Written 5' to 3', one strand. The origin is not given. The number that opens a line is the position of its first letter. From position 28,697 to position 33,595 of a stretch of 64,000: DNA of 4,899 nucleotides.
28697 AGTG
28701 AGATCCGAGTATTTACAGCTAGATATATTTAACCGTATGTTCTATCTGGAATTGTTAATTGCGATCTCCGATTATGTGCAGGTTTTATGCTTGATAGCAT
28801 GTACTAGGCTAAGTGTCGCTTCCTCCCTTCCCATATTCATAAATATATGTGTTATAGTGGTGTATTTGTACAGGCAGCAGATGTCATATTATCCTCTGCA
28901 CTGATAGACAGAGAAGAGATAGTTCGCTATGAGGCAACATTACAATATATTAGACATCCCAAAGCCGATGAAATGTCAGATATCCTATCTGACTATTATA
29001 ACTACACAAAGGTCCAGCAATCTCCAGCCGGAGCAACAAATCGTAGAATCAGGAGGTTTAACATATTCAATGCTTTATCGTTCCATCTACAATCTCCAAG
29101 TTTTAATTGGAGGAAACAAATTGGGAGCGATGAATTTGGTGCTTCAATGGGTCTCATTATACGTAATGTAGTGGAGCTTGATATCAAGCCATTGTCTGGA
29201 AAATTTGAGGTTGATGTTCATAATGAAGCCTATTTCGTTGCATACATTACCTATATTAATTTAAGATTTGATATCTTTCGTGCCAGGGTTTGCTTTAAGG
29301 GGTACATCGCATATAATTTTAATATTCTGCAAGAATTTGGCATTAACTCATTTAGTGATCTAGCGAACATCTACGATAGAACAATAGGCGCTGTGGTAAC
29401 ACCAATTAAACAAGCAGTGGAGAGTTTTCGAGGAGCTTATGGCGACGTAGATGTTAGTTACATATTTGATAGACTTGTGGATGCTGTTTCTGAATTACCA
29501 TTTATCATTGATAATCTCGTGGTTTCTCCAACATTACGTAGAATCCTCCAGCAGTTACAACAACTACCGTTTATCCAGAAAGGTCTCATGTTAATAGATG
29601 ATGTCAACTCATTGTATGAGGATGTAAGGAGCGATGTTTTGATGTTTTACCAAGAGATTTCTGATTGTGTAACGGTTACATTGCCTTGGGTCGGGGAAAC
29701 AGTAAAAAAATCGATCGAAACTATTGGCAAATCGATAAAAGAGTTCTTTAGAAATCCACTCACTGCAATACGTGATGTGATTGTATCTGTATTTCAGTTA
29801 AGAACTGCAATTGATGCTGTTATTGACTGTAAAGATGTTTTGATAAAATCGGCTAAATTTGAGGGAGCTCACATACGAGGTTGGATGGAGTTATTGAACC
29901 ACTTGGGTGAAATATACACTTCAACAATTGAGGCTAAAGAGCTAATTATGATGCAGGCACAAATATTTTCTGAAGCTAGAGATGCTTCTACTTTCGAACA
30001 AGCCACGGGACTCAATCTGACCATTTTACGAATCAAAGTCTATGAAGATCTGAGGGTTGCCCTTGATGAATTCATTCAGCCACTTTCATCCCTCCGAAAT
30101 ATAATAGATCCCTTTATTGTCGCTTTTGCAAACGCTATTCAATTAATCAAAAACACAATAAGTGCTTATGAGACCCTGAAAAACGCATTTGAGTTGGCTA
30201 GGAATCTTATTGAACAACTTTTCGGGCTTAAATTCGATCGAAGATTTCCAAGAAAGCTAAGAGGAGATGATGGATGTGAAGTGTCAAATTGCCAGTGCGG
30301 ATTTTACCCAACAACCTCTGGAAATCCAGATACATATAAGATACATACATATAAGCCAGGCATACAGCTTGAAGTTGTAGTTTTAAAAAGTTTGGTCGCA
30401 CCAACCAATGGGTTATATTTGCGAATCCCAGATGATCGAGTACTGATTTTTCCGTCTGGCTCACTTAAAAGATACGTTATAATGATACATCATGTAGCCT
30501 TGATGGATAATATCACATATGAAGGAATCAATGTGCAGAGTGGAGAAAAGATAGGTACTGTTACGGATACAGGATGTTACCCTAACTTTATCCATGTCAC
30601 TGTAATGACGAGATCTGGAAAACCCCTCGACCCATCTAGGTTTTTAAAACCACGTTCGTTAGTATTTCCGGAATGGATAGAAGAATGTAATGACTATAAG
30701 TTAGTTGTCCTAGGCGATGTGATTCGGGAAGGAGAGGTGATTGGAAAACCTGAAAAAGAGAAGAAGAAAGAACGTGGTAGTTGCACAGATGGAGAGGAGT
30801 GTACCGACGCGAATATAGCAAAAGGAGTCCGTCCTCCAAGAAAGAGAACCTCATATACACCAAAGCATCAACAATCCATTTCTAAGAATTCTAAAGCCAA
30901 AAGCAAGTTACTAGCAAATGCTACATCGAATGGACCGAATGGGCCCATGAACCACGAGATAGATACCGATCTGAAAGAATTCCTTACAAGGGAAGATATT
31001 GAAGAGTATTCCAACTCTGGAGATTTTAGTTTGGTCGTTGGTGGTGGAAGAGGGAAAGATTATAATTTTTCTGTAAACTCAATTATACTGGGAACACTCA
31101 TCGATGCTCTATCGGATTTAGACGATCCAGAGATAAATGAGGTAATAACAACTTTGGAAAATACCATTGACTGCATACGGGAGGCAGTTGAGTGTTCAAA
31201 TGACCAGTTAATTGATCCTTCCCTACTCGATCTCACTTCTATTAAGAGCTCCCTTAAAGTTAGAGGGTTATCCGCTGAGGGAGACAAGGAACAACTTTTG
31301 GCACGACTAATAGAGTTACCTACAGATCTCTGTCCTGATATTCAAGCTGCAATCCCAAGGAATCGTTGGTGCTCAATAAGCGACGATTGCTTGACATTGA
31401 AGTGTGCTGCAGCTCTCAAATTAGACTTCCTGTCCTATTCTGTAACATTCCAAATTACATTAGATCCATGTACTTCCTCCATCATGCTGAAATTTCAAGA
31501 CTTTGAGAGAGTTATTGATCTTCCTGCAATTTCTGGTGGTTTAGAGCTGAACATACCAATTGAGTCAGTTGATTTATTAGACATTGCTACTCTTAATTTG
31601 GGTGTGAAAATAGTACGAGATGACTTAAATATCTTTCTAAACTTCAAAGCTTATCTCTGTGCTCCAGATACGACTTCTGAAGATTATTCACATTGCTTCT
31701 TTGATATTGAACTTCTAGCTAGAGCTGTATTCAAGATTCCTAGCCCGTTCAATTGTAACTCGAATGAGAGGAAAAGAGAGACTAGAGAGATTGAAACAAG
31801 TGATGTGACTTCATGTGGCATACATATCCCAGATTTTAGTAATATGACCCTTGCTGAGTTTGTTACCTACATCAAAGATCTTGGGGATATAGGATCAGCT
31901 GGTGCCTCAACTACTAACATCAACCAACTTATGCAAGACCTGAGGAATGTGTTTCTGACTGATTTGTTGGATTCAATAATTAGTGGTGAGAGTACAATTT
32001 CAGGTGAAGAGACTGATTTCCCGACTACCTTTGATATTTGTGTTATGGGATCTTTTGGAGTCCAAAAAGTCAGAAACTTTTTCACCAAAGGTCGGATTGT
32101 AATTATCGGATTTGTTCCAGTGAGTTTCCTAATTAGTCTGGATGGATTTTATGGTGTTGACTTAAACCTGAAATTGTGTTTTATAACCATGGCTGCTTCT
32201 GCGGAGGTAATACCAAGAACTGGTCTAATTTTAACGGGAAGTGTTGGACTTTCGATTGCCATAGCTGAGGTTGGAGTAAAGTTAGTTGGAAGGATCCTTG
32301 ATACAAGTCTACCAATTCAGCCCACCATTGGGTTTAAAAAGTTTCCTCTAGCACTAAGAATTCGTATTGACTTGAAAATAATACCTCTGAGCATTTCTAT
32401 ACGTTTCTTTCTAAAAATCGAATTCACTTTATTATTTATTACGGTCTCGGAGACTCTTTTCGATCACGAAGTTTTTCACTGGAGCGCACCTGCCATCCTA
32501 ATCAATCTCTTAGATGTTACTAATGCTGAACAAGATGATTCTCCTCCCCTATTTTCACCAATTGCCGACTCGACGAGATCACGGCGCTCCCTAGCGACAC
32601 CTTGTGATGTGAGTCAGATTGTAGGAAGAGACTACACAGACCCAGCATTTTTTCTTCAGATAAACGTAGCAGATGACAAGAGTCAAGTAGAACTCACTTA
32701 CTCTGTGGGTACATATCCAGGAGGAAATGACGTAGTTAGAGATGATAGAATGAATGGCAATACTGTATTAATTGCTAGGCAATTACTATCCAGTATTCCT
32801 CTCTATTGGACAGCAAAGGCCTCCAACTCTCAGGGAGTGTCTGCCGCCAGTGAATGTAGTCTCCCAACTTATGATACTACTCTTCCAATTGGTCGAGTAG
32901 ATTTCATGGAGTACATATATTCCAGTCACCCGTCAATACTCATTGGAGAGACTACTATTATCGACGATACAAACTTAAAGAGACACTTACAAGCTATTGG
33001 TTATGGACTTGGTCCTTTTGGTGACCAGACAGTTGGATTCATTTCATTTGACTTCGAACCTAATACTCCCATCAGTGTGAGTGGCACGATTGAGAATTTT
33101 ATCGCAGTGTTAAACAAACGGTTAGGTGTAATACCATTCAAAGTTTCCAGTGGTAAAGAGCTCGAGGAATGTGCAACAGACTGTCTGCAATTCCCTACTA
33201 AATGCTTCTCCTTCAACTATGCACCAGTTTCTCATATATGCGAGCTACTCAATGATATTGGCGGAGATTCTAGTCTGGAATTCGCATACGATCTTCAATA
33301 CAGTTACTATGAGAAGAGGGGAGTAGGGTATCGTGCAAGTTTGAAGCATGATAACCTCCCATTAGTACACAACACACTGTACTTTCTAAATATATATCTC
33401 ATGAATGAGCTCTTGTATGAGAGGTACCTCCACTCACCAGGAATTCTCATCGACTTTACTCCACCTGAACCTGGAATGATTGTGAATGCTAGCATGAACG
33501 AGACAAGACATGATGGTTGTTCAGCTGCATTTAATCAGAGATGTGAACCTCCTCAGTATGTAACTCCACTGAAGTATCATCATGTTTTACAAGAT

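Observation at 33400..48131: Tandem 110–120-aa repeat family with signature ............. … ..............…IGT.PG … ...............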

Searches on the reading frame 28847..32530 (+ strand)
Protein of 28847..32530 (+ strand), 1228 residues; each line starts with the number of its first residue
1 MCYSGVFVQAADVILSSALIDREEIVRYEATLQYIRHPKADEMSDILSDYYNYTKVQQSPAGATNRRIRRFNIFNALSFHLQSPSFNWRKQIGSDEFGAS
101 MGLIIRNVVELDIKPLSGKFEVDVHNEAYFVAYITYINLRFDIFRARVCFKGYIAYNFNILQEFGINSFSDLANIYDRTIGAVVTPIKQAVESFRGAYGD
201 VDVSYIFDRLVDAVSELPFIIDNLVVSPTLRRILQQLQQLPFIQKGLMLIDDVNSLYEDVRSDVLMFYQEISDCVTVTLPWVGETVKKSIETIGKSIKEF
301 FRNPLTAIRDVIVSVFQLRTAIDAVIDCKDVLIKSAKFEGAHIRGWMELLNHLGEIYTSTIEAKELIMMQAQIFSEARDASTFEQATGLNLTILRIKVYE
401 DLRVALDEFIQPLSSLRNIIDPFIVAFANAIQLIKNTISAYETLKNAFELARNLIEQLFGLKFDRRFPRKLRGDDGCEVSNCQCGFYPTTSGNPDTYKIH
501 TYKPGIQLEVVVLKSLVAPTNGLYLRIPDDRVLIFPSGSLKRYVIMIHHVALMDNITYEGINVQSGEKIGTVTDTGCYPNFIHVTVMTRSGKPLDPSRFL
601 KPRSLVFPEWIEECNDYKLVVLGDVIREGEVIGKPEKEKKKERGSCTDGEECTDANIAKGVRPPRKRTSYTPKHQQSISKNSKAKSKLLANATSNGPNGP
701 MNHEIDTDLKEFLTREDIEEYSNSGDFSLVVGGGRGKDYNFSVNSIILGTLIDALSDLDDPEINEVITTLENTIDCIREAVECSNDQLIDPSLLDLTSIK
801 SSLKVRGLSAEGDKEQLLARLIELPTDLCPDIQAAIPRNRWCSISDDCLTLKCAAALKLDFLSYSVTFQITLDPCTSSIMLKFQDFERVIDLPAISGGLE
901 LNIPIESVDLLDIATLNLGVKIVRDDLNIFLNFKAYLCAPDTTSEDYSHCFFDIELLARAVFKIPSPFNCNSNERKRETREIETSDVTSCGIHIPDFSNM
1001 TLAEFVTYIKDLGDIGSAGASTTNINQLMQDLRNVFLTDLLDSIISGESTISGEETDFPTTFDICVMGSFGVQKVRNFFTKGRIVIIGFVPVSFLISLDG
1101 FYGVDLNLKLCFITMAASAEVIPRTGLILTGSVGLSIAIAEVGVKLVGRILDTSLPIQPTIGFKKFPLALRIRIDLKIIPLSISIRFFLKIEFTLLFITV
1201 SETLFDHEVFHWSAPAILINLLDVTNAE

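Call 47: find_homologous_proteins(query=window:28847-32530:+, max_evalue=0.00001)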
Query window:28847-32530:+ (1228 aa): 17 proteins with E <= 0.00001 among 8000 candidates.
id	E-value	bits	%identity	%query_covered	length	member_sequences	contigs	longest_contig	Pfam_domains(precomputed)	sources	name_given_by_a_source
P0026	0.0e+0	1830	65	99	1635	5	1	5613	-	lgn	-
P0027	0.0e+0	1685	61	97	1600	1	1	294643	-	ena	-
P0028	0.0e+0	1674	60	99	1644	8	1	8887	PF00024.33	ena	-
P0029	0.0e+0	1663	61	97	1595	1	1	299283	-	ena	-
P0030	0.0e+0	1631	60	97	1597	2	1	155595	PF00024.33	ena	-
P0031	0.0e+0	1617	60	97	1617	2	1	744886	PF00024.33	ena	-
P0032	0.0e+0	1605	58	96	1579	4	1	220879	-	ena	-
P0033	0.0e+0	1602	58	96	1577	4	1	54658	-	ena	-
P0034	0.0e+0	1581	59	97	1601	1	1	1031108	PF00024.33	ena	-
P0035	0.0e+0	1475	56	97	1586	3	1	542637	PF00024.33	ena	-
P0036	0.0e+0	1339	49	98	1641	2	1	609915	-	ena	-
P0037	2.5e-83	299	31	50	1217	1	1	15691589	PF01347.29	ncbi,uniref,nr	ncbi:uncharacterized protein LOC119724045 [Patiria miniata]|uniref:Vitellogenin domain-containing pr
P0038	1.8e-78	283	24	99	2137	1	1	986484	PF01347.29,PF13646.13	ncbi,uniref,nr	ncbi:unnamed protein product [Mytilus coruscus]|uniref:Vitellogenin domain-containing protein n=1 Ta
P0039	1.0e-77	280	31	50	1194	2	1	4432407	PF01347.29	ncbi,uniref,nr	ncbi:PREDICTED: uncharacterized protein LOC109465393 [Branchiostoma belcheri]|uniref:Uncharacterized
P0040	1.2e-55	207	33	30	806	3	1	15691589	PF01347.29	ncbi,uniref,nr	ncbi:uncharacterized protein LOC119724018 [Patiria miniata]|uniref:Vitellogenin domain-containing pr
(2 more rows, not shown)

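Call 51: search_protein_families(library=pfam, proteins=[P0037, P0039, P0038], max_evalue=0.01)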
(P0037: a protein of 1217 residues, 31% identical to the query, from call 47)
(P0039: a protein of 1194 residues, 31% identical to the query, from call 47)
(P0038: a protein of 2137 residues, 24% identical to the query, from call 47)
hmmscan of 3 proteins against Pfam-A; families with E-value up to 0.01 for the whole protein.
P0037 (1217 aa): 2 families
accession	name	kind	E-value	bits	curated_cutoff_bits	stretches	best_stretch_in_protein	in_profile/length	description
PF01347.28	Vitellogenin_N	-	3.4e-17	62.7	24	2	329-583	317-554/590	Lipoprotein amino terminal region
PF01551.29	Peptidase_M23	-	0.0033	18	28.7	0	1064-1156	3-89/96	Peptidase family M23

P0039 (1194 aa): 1 family
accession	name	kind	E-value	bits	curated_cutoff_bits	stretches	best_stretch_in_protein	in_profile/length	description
PF01347.28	Vitellogenin_N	-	1.7e-10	40.6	24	2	24-179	1-164/590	Lipoprotein amino terminal region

P0038 (2137 aa): 2 families
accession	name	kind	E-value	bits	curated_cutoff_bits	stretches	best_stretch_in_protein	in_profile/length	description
PF01347.28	Vitellogenin_N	-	1.4e-09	37.5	24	1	283-578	279-540/590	Lipoprotein amino terminal region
PF13646.12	HEAT_2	-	6.1e-08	33.3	27.7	1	513-589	10-84/88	HEAT repeats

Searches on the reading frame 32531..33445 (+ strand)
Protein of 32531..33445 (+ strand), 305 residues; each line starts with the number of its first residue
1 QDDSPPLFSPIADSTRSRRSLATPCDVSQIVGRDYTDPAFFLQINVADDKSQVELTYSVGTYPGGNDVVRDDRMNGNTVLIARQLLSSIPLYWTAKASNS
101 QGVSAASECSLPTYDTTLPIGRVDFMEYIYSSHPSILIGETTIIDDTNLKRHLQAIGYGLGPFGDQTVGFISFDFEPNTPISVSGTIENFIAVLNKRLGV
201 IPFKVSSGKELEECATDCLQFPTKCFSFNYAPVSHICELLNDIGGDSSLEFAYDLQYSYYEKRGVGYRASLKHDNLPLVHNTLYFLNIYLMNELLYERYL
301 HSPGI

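Call 30: search_protein_families(library=pfam, proteins=[window:32531-33445:+], max_evalue=10)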
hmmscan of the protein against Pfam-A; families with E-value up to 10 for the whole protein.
window:32531-33445:+ (305 aa): 1 family
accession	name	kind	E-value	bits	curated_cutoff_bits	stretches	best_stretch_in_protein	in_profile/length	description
PF00024.32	PAN_1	-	3.9e-07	30.3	21.4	1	204-262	17-74/76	PAN domain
